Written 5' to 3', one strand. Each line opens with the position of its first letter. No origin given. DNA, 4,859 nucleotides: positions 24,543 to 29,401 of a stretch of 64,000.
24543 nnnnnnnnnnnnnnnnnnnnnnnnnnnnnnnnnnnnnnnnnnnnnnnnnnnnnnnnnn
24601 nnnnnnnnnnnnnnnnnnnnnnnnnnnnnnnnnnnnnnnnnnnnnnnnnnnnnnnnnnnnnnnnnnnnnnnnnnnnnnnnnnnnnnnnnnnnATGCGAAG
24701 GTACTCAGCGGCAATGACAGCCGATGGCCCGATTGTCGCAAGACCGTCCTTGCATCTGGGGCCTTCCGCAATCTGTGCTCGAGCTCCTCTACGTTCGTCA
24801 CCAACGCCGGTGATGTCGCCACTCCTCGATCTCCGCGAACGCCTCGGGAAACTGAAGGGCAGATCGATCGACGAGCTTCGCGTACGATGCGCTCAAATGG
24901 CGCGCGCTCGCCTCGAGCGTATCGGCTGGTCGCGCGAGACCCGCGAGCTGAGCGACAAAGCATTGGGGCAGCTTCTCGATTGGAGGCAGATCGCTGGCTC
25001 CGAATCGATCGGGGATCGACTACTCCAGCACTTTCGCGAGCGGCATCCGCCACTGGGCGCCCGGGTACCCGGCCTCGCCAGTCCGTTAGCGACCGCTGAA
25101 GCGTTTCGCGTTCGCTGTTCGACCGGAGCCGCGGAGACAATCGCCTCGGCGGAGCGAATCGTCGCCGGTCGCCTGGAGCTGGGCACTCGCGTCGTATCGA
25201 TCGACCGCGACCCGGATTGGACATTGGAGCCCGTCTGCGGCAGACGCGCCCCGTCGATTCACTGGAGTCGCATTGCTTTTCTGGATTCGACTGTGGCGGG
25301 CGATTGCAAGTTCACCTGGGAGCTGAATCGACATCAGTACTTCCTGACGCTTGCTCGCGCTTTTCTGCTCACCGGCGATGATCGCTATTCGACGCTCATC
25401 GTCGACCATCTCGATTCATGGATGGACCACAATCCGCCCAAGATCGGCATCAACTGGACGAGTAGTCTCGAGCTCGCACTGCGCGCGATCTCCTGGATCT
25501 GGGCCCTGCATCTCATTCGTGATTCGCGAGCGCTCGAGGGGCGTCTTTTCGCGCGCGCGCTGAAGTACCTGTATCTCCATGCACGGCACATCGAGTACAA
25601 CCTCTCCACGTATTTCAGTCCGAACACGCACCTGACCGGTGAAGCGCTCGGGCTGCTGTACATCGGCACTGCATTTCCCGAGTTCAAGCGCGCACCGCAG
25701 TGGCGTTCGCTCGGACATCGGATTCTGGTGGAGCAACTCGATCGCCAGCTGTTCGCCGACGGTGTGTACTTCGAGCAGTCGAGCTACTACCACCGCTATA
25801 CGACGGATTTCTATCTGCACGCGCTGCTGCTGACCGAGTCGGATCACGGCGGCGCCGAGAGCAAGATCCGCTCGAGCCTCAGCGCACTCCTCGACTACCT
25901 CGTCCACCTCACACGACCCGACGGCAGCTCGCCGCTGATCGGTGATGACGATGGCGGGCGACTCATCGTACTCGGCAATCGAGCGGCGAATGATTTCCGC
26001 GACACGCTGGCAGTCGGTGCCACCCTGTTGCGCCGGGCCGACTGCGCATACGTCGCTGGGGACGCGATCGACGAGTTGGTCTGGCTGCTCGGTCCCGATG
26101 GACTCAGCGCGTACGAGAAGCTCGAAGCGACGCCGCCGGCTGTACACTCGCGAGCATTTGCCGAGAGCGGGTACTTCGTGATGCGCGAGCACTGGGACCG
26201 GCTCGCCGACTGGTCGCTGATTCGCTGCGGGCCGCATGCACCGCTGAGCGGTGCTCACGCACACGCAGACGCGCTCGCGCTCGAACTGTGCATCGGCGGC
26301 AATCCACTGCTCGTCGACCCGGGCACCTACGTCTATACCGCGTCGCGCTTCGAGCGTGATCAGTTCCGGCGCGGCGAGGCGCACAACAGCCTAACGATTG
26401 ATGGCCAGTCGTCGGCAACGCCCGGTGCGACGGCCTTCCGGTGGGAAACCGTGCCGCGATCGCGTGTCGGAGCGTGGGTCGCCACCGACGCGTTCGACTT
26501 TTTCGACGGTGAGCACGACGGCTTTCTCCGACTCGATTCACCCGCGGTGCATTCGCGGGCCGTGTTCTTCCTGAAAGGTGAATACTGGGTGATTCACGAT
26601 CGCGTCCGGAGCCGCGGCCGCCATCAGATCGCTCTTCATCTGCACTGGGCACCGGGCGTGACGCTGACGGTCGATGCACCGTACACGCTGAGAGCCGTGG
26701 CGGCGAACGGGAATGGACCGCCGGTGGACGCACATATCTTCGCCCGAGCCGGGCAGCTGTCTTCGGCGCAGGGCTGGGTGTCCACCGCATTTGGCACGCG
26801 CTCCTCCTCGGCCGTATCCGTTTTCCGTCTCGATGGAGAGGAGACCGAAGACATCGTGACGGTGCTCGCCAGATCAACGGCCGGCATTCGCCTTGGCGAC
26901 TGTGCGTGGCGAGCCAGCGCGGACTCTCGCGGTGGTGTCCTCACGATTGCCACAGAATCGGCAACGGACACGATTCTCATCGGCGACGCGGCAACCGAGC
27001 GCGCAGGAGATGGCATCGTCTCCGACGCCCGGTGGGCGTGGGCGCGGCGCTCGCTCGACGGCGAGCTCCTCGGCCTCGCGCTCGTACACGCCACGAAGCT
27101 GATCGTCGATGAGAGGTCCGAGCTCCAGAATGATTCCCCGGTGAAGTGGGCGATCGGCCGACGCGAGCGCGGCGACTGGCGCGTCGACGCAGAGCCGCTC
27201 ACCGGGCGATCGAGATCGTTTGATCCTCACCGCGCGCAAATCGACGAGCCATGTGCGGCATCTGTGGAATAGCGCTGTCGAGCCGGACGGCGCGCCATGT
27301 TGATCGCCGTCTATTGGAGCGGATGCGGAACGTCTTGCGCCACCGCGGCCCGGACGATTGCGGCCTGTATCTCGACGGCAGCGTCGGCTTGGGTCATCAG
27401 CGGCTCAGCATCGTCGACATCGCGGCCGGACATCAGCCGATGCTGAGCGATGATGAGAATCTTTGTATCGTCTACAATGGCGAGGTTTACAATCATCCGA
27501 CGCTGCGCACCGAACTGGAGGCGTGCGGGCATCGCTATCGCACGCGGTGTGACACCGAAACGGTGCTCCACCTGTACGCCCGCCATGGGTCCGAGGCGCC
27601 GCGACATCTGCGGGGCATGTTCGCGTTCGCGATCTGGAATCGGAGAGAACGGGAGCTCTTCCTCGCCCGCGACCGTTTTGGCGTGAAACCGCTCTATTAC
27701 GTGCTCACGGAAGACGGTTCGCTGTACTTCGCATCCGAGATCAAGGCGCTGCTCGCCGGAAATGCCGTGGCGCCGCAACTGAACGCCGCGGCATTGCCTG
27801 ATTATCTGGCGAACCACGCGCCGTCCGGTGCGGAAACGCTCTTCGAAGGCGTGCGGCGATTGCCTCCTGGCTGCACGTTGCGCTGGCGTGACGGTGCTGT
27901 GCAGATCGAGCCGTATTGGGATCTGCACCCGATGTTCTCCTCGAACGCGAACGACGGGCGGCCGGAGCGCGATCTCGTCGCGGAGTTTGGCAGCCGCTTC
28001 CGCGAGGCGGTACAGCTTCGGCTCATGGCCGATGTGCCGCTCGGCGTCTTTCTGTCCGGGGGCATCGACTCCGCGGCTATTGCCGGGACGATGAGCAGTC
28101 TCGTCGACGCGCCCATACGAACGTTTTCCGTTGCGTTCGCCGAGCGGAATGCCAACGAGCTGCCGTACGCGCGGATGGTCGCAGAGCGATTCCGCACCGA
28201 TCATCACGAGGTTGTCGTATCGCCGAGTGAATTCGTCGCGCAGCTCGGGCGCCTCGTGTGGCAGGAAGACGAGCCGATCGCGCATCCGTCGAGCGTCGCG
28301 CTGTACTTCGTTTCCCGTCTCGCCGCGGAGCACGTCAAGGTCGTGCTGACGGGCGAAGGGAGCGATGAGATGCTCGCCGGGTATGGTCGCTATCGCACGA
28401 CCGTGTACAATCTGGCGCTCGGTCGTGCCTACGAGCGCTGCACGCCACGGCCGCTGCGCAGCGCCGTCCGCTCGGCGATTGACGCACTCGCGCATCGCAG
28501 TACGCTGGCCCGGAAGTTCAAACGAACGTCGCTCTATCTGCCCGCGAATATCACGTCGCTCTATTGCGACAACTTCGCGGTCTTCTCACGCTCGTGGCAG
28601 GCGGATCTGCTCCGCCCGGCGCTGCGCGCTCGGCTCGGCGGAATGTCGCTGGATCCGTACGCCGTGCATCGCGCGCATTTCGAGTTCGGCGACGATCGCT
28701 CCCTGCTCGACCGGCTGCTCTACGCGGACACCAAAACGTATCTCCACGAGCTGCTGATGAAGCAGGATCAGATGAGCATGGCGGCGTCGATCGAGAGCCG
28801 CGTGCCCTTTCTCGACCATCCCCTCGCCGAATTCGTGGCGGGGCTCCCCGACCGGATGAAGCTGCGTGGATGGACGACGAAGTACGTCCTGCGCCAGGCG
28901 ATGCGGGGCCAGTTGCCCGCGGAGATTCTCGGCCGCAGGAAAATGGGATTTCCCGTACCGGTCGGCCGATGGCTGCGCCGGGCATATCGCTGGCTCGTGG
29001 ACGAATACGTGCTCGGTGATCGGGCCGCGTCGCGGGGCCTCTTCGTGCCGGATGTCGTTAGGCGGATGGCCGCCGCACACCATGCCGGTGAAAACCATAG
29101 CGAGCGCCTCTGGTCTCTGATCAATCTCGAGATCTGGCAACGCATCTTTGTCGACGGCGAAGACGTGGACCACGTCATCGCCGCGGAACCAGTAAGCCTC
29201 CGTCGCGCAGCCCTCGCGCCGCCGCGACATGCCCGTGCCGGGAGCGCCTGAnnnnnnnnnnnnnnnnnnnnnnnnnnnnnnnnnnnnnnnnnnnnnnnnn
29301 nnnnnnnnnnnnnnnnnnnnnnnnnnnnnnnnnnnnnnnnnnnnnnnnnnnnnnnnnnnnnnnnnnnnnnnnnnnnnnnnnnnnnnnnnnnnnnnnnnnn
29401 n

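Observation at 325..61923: One non-palindromic 8-mer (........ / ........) is massively over-represented and overrides codon preference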

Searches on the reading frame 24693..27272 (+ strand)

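Call 8: search_protein_families(library=pfam, proteins=[window:24693-27272:+])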
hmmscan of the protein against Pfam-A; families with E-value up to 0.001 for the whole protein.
window:24693-27272:+ (859 aa): 2 families
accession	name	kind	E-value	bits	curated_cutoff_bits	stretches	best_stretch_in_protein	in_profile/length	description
PF07940.18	Hepar_II_III_C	-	2.7e-41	142.1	24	1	485-715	5-227/237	Heparinase II/III-like, C-terminal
PF16889.11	Hepar_II_III_N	-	1.5e-31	110.4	22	1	172-418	82-312/340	Heparinase II/III N-terminus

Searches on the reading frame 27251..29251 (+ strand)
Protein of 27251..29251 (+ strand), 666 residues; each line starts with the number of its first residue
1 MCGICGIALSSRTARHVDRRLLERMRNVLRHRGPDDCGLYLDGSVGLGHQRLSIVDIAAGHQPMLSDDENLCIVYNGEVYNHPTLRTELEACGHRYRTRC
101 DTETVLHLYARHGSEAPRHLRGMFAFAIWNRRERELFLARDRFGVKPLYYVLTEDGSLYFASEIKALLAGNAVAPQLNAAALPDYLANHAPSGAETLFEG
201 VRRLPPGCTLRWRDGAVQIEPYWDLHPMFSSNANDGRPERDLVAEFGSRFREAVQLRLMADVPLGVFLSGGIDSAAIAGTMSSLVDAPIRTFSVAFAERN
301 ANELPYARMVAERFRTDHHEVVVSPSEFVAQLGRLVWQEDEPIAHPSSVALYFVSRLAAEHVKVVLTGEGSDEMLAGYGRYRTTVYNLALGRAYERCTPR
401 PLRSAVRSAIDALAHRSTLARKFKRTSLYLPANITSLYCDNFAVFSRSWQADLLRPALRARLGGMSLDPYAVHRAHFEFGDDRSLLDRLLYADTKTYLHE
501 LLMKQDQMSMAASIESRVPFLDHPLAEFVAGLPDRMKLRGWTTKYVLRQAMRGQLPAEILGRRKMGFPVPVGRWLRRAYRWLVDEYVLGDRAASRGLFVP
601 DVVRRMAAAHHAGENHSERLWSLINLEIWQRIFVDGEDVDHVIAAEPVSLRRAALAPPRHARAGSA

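Call 8: search_protein_families(library=pfam, proteins=[window:27251-29251:+])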
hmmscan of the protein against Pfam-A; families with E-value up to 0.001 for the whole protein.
window:27251-29251:+ (666 aa): 4 families
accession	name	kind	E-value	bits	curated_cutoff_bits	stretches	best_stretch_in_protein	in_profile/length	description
PF00733.27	Asn_synthase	-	2.4e-100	337.1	21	1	247-631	3-354/354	Asparagine synthase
PF13537.11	GATase_7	-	6.4e-49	165.5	25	1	49-169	1-123/123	Glutamine amidotransferase domain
PF13522.11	GATase_6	-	1.8e-41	141.7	27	1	34-163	1-130/130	Glutamine amidotransferase domain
PF12481.13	DUF3700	-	3.9e-05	23.7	27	1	118-170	127-179/228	Aluminium induced protein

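Call 9: find_encoding_contigs(protein=window:27251-29251:+, flank=10000, max_places=6)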
Protein window:27251-29251:+ (666 aa): 1 contig read that carries it; 1 place shown.
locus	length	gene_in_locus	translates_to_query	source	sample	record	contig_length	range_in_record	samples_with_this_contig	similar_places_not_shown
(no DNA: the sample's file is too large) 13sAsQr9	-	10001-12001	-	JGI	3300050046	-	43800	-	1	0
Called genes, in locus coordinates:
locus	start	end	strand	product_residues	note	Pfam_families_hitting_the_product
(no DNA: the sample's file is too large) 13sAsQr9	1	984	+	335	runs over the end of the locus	PF04204:HTS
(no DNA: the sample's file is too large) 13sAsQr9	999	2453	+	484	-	PF00282:Pyridoxal_deC, PF01212:Beta_elim_lyase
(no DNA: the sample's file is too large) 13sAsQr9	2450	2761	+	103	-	PF00550:PP-binding (weak)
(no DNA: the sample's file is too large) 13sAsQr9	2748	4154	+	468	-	PF00501:AMP-binding, PF13193:AMP-binding_C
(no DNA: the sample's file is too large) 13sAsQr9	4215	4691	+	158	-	PF01613:Flavin_Reduct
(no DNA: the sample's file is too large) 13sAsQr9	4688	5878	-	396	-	PF13243:SQHop_cyclase_C (weak)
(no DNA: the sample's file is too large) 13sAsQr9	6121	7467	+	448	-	PF00534:Glycos_transf_1, PF13692:Glyco_trans_1_4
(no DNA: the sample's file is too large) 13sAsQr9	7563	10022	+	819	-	PF16889:Hepar_II_III_N, PF07940:Hepar_II_III_C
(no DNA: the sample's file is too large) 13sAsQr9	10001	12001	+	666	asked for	PF13522:GATase_6, PF13537:GATase_7, PF00733:Asn_synthase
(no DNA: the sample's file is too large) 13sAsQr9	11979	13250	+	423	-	PF13439:Glyco_transf_4, PF00534:Glycos_transf_1, PF13692:Glyco_trans_1_4, PF13524:Glyco_trans_1_2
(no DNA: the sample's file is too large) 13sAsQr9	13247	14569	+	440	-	PF03721:UDPG_MGDP_dh_N, PF00984:UDPG_MGDP_dh, PF03720:UDPG_MGDP_dh_C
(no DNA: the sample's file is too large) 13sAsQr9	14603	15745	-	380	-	PF13579:Glyco_trans_4_4, PF13439:Glyco_transf_4, PF00534:Glycos_transf_1, PF13692:Glyco_trans_1_4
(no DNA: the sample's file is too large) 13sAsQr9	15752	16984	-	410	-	PF01757:Acyl_transf_3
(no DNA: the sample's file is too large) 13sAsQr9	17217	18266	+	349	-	PF01522:Polysacc_deac_1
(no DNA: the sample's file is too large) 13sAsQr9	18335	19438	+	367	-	-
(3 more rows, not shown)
